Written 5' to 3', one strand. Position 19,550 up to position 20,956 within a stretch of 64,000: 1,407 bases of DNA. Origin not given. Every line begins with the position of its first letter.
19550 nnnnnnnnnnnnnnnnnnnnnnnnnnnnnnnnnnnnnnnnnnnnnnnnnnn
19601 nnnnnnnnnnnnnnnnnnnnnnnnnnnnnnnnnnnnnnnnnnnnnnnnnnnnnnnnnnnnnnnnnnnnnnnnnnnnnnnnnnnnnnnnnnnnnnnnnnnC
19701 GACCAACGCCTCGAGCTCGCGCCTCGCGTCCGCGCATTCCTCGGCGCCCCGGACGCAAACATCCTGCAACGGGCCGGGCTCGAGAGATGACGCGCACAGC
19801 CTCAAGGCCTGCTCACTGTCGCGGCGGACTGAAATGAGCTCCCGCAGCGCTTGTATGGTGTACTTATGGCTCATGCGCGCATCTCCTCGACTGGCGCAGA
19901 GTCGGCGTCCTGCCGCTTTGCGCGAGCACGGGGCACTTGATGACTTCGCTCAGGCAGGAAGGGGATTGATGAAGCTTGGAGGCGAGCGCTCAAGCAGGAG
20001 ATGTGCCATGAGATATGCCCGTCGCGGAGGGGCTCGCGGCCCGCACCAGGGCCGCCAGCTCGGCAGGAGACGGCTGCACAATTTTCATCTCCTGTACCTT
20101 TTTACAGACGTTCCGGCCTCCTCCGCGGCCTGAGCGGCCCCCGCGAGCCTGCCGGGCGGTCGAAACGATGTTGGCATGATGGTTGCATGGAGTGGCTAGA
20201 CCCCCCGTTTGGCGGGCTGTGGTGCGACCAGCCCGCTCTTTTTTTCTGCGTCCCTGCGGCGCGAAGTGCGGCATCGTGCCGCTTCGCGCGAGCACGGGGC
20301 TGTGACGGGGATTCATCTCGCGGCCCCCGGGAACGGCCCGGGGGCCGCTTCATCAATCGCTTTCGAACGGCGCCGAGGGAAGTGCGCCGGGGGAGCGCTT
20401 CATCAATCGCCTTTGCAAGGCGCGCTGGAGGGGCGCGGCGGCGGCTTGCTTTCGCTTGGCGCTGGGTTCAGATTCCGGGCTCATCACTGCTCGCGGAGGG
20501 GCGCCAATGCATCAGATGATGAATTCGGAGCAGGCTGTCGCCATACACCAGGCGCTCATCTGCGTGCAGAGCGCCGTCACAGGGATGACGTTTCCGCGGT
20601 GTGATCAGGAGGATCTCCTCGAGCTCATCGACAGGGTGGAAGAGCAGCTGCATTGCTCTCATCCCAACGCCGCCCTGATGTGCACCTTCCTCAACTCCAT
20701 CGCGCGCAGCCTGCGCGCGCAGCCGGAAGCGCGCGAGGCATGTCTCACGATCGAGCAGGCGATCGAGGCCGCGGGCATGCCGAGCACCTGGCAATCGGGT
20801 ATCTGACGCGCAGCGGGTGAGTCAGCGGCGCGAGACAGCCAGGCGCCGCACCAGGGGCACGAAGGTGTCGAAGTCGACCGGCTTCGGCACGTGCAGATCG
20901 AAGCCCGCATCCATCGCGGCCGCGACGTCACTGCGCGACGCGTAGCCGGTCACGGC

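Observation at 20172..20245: Orphan near-consensus sigma-54 promoter followed within ~25 nt by an intrinsic terminator: candidate ~50-nt sigma-54-dependent sRNA or leader attenuator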

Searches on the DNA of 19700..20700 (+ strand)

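Call 4: search_rna_families(source=window, start=19700, end=20700, threshold=evalue, max_evalue=10, show_alignments=3)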
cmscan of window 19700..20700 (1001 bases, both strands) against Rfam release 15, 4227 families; matches with E-value up to 10: 7.
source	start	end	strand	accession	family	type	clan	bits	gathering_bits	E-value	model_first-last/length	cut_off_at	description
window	20306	20393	-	RF02833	Scr3202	Gene; sRNA;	-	19.8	52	3.7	1-95/95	no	Streptomyces RNA 3202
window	20324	20375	-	RF03006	M23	Gene; sRNA;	-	15.1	41.2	9.3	1-53/53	no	M23 RNA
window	20051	20172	-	RF02175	SMAD5-AS1_3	Gene; lncRNA;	-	14.2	60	1.8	1-125/125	no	SMAD5 antisense RNA 1 conserved region 3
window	20208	20258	-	RF00382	DnaX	Cis-reg; frameshift_element;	-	13.7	35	3.8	1-65/65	no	DnaX ribosomal frameshifting element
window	20514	20606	+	RF01138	sR23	Gene; snRNA; snoRNA; CD-box;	-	12.2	45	3.1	1-54/54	no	Small nucleolar RNA sR23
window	20286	20353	+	RF02471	Ms_IGR-5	Gene; sRNA;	-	11.2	45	6.6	1-184/184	no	Actinobacteria sRNA Ms_IGR-5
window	20389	20431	+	RF02126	GHRLOS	Gene; lncRNA;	-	10.7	48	9.5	1-70/70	no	Ghrelin opposite strand RNA conserved region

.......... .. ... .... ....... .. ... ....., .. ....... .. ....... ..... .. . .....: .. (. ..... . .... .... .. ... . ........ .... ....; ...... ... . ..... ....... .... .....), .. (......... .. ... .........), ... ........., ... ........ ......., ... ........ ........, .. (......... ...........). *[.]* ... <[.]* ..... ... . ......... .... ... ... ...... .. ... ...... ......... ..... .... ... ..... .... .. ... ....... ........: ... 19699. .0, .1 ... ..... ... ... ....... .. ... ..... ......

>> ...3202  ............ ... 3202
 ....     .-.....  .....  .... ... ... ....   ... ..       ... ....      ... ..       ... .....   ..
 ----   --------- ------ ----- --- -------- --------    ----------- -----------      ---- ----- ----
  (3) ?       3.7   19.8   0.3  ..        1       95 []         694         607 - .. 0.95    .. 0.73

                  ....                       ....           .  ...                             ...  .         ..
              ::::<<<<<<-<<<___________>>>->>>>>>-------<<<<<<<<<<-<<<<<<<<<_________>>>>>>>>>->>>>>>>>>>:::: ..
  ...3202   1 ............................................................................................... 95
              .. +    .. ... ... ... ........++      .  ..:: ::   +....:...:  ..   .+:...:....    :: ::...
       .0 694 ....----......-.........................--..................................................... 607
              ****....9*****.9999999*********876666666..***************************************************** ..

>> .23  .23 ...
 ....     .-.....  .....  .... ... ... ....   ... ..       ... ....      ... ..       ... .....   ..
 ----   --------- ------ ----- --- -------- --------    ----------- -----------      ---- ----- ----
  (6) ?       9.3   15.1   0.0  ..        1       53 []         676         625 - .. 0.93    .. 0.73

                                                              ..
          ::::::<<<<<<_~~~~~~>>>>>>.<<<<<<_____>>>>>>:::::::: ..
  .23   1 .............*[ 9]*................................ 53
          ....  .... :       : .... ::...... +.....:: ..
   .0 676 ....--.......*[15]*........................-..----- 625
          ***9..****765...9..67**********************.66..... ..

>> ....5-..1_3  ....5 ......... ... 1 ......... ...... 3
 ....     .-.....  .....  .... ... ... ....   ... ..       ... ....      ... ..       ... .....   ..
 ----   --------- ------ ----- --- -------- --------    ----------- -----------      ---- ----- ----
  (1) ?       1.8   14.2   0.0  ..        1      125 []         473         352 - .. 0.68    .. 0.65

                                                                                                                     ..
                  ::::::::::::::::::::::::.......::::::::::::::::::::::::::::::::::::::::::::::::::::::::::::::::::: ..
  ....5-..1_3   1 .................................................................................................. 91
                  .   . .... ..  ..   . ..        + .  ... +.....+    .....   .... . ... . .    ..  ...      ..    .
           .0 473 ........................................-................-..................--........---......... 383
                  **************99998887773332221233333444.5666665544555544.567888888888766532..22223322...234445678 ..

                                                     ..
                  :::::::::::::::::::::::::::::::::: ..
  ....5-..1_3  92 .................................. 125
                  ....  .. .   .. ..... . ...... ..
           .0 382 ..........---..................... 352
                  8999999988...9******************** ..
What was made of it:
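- On Qrr (Rfam RF00378) / LuxO regulon: No Qrr hit at E up to 10 in 19700-20700 (call 4).
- Closest known: Other sigma-54 / activator-dependent sRNAs: GlmY. Different: None shares sequence with this RNA, and no Rfam family matched at E up to 10 over 20198-20245 on the + strand (call 4).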

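Call 57: build_rna_model(alignment_id=A4, structure=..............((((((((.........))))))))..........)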
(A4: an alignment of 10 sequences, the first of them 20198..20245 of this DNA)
Model R1 built from alignment A4 (10 sequences, 49 columns); structure: as given.
model positions 48; base pairs 8; branch points 0; effective number of sequences 2.92; information 1.15 bits per position. Calibrated on 0.2 Mb of random sequence (short: E-values are rough).
structure used (alignment columns):
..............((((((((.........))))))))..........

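Call 58: search_with_rna_model(model_id=R1, sources=[window, L020, L021, L022, L023, L025, L026, L027, L029, L031, L032, L034, L035, L037, L038, L039, L040, L041, L042, L043, L044, L045, L046, L047, L048, L049, L050, L053, L054, L055, L056, L057, L058, L059, L060, L061, L062, L063, L066, L067, L068, L069, L070, L071, L073, L075, L076, L077, L078, L081, L082, L083, L105, L148, L193, L204], max_evalue=10)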
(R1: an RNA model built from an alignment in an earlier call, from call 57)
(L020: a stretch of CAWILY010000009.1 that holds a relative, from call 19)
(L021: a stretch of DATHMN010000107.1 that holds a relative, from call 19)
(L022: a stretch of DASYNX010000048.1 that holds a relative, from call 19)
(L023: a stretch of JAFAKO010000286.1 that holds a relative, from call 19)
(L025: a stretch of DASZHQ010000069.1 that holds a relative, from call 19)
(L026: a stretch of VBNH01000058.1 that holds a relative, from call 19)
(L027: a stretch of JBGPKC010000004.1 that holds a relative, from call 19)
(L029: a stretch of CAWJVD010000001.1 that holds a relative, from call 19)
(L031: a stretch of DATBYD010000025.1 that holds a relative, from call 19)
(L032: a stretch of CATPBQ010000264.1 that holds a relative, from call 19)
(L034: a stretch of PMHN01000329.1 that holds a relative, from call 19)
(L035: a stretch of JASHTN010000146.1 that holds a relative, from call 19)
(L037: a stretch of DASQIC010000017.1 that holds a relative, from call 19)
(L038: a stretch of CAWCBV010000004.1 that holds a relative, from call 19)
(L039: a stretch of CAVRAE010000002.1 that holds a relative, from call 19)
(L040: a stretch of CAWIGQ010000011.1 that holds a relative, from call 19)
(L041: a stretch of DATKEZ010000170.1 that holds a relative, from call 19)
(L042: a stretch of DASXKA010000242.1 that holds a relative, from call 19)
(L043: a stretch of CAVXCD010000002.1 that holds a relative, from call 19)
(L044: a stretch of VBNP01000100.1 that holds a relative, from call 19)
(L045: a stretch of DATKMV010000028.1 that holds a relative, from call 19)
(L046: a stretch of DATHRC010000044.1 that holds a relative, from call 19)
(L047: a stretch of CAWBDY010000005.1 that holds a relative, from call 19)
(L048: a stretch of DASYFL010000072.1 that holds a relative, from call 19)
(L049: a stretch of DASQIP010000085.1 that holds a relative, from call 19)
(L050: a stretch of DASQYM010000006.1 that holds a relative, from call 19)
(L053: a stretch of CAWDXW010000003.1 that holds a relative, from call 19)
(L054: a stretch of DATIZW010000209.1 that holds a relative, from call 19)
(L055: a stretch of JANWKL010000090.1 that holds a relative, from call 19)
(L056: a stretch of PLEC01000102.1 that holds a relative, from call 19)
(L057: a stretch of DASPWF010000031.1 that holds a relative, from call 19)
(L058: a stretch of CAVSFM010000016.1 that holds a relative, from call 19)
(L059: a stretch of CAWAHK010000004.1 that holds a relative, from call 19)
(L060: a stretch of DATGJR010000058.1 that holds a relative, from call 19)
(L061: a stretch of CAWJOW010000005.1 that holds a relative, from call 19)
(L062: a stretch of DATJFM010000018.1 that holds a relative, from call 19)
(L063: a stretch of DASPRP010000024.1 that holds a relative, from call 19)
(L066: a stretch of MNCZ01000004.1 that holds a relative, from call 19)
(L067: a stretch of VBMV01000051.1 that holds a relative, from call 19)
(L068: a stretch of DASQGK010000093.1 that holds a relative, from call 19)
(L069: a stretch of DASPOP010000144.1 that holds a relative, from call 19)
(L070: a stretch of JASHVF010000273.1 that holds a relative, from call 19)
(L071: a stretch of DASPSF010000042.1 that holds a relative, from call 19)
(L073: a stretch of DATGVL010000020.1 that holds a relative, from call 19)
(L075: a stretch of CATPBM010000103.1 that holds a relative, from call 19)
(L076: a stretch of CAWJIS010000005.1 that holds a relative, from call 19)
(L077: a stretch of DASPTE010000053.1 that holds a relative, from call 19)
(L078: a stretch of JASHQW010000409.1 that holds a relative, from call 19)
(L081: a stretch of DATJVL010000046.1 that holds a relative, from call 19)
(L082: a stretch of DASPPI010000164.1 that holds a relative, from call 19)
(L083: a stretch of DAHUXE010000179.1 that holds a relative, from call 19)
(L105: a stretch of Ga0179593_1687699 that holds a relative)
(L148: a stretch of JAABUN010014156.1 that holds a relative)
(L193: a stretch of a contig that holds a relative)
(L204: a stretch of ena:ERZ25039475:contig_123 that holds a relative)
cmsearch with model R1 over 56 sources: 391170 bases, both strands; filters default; matches with E-value up to 10: 15.
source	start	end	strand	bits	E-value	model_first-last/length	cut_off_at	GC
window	20198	20245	+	80.4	2.5e-16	1-48/48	no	0.62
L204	3166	3213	-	79.4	4.4e-16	1-48/48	no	0.6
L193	182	222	+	22.3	0.0086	1-48/48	no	0.76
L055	5076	5098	-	19.4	0.041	16-38/48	no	0.87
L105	1798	1847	-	17.4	0.12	1-48/48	no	0.52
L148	5231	5273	+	17.1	0.14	1-48/48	no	0.84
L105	3068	3101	+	17.1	0.14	1-48/48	no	0.68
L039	2912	2957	+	14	0.73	1-48/48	no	0.59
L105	3588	3635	+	13.3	1.1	1-48/48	no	0.56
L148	511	535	-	10.7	4.4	1-48/48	no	0.56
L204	3175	3199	+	10.5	4.9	15-39/48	no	0.8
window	14355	14386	+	10.4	5.1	1-48/48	no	0.53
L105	63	84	-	9.6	7.9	1-48/48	no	0.41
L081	2902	2933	+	9.6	8.1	1-48/48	no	0.69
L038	2923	2954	+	9.4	8.7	14-48/48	no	0.69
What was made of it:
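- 20198..20245 (+): Predicted primary transcript, about 48 nt: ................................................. The +1 is inferred at A20198, plus or minus 2 nt. Covariance model R1 finds this single copy in the window at 80.4 bits (call 58).
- Tried and rejected: Three metagenome 19-mer hits (L105, L148, L193) are chance matches without the hairpin (call 58).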

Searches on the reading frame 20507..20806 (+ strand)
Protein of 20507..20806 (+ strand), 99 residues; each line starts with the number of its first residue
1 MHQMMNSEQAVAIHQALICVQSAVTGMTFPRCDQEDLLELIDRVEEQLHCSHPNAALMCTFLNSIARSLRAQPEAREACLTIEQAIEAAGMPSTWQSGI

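Call 7: search_protein_families(library=pfam, proteins=[window:20507-20806:+], max_evalue=0.01)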
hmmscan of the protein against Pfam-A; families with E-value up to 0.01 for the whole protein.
window:20507-20806:+ (99 aa): 0 families

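Call 14: find_encoding_contigs(protein=window:20507-20806:+, flank=3000, max_places=10)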
Protein window:20507-20806:+ (99 aa): 3 contigs read that carry it; 3 places shown.
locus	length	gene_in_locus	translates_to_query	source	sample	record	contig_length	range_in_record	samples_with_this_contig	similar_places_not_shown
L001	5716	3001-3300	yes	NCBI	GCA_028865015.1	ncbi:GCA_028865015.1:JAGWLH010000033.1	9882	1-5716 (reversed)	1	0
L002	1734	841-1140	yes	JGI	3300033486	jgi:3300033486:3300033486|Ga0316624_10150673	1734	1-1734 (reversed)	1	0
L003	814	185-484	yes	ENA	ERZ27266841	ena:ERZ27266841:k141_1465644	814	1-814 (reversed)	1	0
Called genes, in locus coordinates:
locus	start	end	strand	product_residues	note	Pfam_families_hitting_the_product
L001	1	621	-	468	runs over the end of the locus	PF00072:Response_reg, PF00004:AAA (faint), PF00158:Sigma54_activat, PF14532:Sigma54_activ_2, PF07724:AAA_2 (weak), PF07728:AAA_5, PF25601:AAA_lid_14, PF02954:HTH_8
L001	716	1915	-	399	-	PF00999:Na_H_Exchanger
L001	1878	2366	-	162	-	PF09537:DUF2383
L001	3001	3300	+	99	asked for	-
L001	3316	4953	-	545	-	PF08447:PAS_3 (weak), PF00512:HisKA, PF02518:HATPase_c, PF00072:Response_reg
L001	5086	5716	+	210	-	PF00309:Sigma54_AID, PF04963:Sigma54_CBD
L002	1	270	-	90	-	?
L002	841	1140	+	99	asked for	-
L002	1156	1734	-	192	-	?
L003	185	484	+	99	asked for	-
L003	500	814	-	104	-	?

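Call 17: find_homologous_proteins(query=window:20507-20803:+, max_evalue=0.001)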
Query window:20507-20803:+ (99 aa): 397 proteins with E <= 0.001 among 397 candidates; the best 120 are listed.
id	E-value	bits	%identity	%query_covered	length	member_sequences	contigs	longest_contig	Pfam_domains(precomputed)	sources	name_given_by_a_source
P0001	3.4e-53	195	92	100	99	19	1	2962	-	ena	-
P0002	3.5e-53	195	90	100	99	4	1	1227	-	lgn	-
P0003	4.3e-53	195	93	100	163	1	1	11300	-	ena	-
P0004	4.7e-53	195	92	100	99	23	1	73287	-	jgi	jgi:pyruvate/2-oxoglutarate dehydrogenase complex dihydrolipoamide acyltransferase (E2) component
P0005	7.8e-53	194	91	100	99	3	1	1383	-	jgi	jgi:aminoglycoside phosphotransferase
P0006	1.6e-52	193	91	100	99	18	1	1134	-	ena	-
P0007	2.9e-52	192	92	100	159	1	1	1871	-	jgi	jgi:hypothetical protein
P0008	3.9e-52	192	89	100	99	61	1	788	-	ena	-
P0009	6.0e-52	191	89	100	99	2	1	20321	-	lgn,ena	-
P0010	2.0e-51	189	89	100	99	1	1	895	-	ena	-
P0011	5.3e-51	188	89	100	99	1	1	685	-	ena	-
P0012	5.4e-51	188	91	97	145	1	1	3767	-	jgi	jgi:pyruvate/2-oxoglutarate dehydrogenase complex dihydrolipoamide acyltransferase (E2) component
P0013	6.1e-51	188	89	100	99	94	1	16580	-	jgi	jgi:hypothetical protein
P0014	8.9e-51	187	90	100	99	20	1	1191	-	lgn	-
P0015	1.0e-50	187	89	100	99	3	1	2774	-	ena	-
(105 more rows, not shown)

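Call 19: find_related_loci(query=A2, collection=genome_contigs, flank=3000)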
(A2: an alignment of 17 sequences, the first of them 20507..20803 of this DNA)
Query A2 (99 aa) in genome_contigs; peptide patterns used: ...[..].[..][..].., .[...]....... (x = any residue, [..] = any of these).
167 stretches matched a pattern; 122 encode a relative of the query (tblastn E <= 1e-3); the best 80 are kept; 80 distinct loci.
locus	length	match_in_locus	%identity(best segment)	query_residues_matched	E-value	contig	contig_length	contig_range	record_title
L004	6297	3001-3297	93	1-99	6e-60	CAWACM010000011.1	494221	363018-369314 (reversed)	MAG: uncultured proteobacterium isolate MFD09286.bin.2.121 genome assembly, contig: contig_16647, whole genome shotgun s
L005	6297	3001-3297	91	1-99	1e-59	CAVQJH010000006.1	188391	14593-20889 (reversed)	MAG: uncultured proteobacterium isolate MFD10064.bin.1.46 genome assembly, contig: contig_21293, whole genome shotgun se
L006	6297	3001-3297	93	1-99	2e-59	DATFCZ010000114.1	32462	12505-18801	MAG TPA_asm: Steroidobacteraceae bacterium isolate SMAG_U8567 k141_2025876, whole genome shotgun sequence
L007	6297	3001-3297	91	1-99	5e-59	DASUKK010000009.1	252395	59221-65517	MAG TPA_asm: Steroidobacteraceae bacterium isolate SMAG_U1512 k141_628572, whole genome shotgun sequence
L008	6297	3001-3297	91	1-99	9e-59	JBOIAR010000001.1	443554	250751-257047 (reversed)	MAG: Steroidobacteraceae bacterium isolate SE1507_metabat2.bin.16 NODE_1_length_443554_cov_7.148115, whole genome shotgu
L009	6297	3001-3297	92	1-99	3e-58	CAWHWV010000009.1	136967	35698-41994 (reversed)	MAG: uncultured proteobacterium isolate MFD04434.bin.3.45 genome assembly, contig: contig_13394, whole genome shotgun se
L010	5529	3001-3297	91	1-99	3e-58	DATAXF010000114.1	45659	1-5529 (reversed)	MAG TPA_asm: Steroidobacteraceae bacterium isolate SMAG_U5645 k141_581412, whole genome shotgun sequence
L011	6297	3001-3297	91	1-99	3e-58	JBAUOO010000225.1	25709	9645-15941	MAG: Steroidobacteraceae bacterium isolate MFD04660_ilm_asm_bin42 k127_176573, whole genome shotgun sequence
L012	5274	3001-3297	90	1-99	6e-58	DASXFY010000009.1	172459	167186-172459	MAG TPA_asm: Steroidobacteraceae bacterium isolate SMAG_U5150 k141_1641190, whole genome shotgun sequence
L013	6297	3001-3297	91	1-99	4e-57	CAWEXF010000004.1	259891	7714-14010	MAG: uncultured proteobacterium isolate MFD06092.bin.3.112 genome assembly, contig: contig_22640, whole genome shotgun s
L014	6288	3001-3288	91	4-99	8e-57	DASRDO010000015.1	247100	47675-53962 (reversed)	MAG TPA_asm: Steroidobacteraceae bacterium isolate SMAG_U9982 k141_681882, whole genome shotgun sequence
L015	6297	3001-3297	88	1-99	3e-56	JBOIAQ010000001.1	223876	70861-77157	MAG: Steroidobacteraceae bacterium isolate SE1507_metabat2.bin.39_sub NODE_9_length_223876_cov_3.894091, whole genome sh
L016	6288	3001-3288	90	4-99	2e-56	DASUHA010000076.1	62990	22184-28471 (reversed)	MAG TPA_asm: Steroidobacteraceae bacterium isolate SMAG_U1420 k141_1503737, whole genome shotgun sequence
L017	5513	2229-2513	89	5-99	6e-56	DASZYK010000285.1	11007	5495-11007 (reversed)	MAG TPA_asm: Steroidobacteraceae bacterium isolate SMAG_U6208 k141_998180, whole genome shotgun sequence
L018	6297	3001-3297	88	1-99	2e-55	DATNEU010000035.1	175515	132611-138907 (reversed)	MAG TPA_asm: Steroidobacteraceae bacterium isolate SMAG_U11276 k141_1430965, whole genome shotgun sequence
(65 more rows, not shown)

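Call 34: search_protein_families(library=ncbifam, proteins=[window:20507-20806:+], max_evalue=0.00001)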
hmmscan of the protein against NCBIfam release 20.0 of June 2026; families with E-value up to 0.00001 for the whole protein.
window:20507-20806:+ (99 aa): 0 families

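Call 75: predict_structure(alignment_id=A2)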
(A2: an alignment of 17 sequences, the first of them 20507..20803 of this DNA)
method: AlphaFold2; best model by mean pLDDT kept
length: 99 residues; sequences in the alignment: 17
mean_pLDDT: 86.8   pTM: 0.79
mean pLDDT of the five models: 86.8, 83.9, 82.2, 82.1, 81.0
residues with pLDDT >= 90: 49; 70-90: 44; 50-70: 3; < 50: 3
segments of 3 or more residues with pLDDT < 50: none
pLDDT, mean of each block of 10 residues (from residue 1): 74 93 85 88 91 89 92 89 92 73
secondary structure, 60 per line:
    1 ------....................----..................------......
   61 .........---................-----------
elements in order: H7-26 H31-48 H55-69 H73-88

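Call 77: fold_search(model_id=the predicted structure, library=pdb)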
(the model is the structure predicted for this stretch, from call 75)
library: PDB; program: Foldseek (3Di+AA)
matches with E <= 10: 178; with E <= 0.001: 0
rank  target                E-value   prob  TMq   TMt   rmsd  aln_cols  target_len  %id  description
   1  9lki_D                2.2e-01  0.82  0.44  0.37   5.9       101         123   21  N-terminal domain (NTD) structure of aciniform spidroin 1(AcSp1) from Latrodectus hesperus (released 2025-10-01)
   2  6n38_B                4.6e-01  0.72  0.48  0.19   8.2       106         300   15  Structure of the type VI secretion system TssK-TssF-TssG baseplate subcomplex revealed by cryo-electron microscopy - f (released 2018-12-26)
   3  5m30_C                7.9e-01  0.54  0.46  0.20   8.6       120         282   13  Structure of TssK from T6SS EAEC in complex with nanobody nb18 (released 2017-06-21)
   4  5m30_B                8.9e-01  0.54  0.47  0.14   8.3       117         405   13  Structure of TssK from T6SS EAEC in complex with nanobody nb18 (released 2017-06-21)
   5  4hr1_A                8.9e-01  0.07  0.20  0.17  16.2       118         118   17  Structure of PAV1-137, a protein from the virus PAV1 that infects Pyrococcus abyssi. (released 2013-06-19)
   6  3hiu_C                1.1e+00  0.09  0.23  0.17  14.8       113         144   13  The crystal structure of protein (XCC3681) from Xanthomonas campestris pv. campestris str. ATCC 33913 (released 2009-07-14)
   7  9e2t_I                1.2e+00  0.60  0.51  0.55   4.1        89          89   13  Structure of a de novo designed interleukin-21 mimetic complex with IL-21R and IL-2Rg (released 2025-09-24)
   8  3kav_C                1.4e+00  0.80  0.59  0.56   3.8        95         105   15  Crystal Structure of THE MUTANT (L80M) PA2107 PROTEIN from Pseudomonas aeruginosa, Northeast Structural Genomics Conso (released 2009-10-27)
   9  9e2t_A                1.4e+00  0.72  0.59  0.62   3.6        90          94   16  Structure of a de novo designed interleukin-21 mimetic complex with IL-21R and IL-2Rg (released 2025-09-24)
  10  9e2t_G                1.4e+00  0.54  0.51  0.53   4.0        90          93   13  Structure of a de novo designed interleukin-21 mimetic complex with IL-21R and IL-2Rg (released 2025-09-24)
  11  3kaw_C                1.4e+00  0.54  0.48  0.48   4.5        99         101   16  Crystal Structure of PA2107 PROTEIN from Pseudomonas aeruginosa, Northeast Structural Genomics Consortium Target PaR19 (released 2009-10-27)
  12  9bon_B                1.4e+00  0.33  0.40  0.10   5.3        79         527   15  Crystal structure of glucosyltransferase (GTD) domain of TpeL (released 2024-08-07)
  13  6v7b_a                1.4e+00  0.25  0.40  0.33   5.3        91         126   22  Cryo-EM reconstruction of Pyrobaculum filamentous virus 2 (PFV2) (released 2020-04-01)
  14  7ohd_A                1.4e+00  0.12  0.31  0.25   9.9        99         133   12  CRYSTAL STRUCTURE OF FERRIC MURINE NEUROGLOBIN CDLESS MUTANT (released 2022-07-13)
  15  8dql_A                1.5e+00  0.75  0.59  0.25   7.2       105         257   10  CryoEM structure of IglD (released 2022-08-17)
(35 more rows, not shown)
